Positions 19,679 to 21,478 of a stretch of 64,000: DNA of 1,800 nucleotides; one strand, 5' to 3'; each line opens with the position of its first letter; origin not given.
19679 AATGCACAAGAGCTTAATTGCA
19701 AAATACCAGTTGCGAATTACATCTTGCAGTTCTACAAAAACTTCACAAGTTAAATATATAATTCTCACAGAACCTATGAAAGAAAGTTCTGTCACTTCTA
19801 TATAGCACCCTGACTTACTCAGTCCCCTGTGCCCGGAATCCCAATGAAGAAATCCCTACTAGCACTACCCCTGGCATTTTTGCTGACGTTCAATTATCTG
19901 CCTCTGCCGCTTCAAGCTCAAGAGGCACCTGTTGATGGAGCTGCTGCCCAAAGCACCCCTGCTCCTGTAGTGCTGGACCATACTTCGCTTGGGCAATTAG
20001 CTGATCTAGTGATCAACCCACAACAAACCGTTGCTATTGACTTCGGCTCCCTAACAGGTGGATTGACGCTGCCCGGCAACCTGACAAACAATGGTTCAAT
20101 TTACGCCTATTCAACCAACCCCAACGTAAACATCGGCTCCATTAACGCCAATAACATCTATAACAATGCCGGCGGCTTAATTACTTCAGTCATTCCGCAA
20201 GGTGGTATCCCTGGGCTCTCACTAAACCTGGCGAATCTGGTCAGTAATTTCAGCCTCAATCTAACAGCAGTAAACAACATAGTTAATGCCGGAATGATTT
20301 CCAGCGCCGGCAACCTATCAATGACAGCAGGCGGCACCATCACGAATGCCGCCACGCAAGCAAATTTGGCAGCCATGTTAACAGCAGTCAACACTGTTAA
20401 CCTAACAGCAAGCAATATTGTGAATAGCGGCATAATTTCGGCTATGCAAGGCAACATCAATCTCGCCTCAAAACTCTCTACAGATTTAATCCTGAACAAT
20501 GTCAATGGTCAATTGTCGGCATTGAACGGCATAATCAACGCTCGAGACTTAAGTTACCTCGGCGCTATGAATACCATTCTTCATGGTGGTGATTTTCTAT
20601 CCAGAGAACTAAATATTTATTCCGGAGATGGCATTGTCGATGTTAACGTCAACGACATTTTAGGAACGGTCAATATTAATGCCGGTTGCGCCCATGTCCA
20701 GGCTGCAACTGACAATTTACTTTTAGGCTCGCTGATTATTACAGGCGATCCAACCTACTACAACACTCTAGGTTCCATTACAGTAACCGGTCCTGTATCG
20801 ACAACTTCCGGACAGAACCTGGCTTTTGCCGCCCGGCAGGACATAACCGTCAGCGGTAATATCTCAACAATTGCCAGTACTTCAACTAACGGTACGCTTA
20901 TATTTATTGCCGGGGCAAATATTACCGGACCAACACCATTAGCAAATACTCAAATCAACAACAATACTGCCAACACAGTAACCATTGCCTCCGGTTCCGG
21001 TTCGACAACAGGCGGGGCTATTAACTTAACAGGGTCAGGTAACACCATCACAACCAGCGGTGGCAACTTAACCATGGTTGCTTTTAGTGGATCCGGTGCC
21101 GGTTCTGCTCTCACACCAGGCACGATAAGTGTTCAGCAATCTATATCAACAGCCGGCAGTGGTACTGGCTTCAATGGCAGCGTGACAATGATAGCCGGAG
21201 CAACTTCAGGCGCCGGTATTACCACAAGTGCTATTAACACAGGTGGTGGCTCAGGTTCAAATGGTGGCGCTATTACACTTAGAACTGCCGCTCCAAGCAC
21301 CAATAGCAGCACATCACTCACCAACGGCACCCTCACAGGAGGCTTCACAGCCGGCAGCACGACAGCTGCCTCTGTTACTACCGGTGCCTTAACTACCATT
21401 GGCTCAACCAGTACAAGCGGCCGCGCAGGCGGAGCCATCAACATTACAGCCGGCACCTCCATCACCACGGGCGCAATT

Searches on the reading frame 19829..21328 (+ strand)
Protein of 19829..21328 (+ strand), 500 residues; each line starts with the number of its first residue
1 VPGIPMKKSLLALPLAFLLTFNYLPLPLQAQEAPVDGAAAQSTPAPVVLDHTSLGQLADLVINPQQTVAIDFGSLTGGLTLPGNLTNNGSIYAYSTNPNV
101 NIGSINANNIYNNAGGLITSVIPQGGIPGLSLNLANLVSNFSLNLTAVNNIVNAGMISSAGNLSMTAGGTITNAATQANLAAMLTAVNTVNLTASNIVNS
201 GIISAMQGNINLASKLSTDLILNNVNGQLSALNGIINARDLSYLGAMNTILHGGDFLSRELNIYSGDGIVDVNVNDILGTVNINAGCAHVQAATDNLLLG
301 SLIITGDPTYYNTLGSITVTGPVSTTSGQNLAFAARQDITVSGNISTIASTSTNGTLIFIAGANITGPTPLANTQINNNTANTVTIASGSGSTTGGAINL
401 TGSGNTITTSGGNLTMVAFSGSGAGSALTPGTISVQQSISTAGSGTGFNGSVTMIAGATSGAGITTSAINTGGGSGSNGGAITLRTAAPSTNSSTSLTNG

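Call 62: search_protein_families(library=ncbifam, proteins=[window:19829-21328:+], max_evalue=0.1)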
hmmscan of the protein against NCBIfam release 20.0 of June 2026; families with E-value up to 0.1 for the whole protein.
window:19829-21328:+ (500 aa): 1 family
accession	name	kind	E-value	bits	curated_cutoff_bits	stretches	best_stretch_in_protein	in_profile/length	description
TIGR01731.1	fil_hemag_20aa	repeat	0.00093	19.1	18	1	136-175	2-40/40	filamentous hemagglutinin-type beta-helical repeat protein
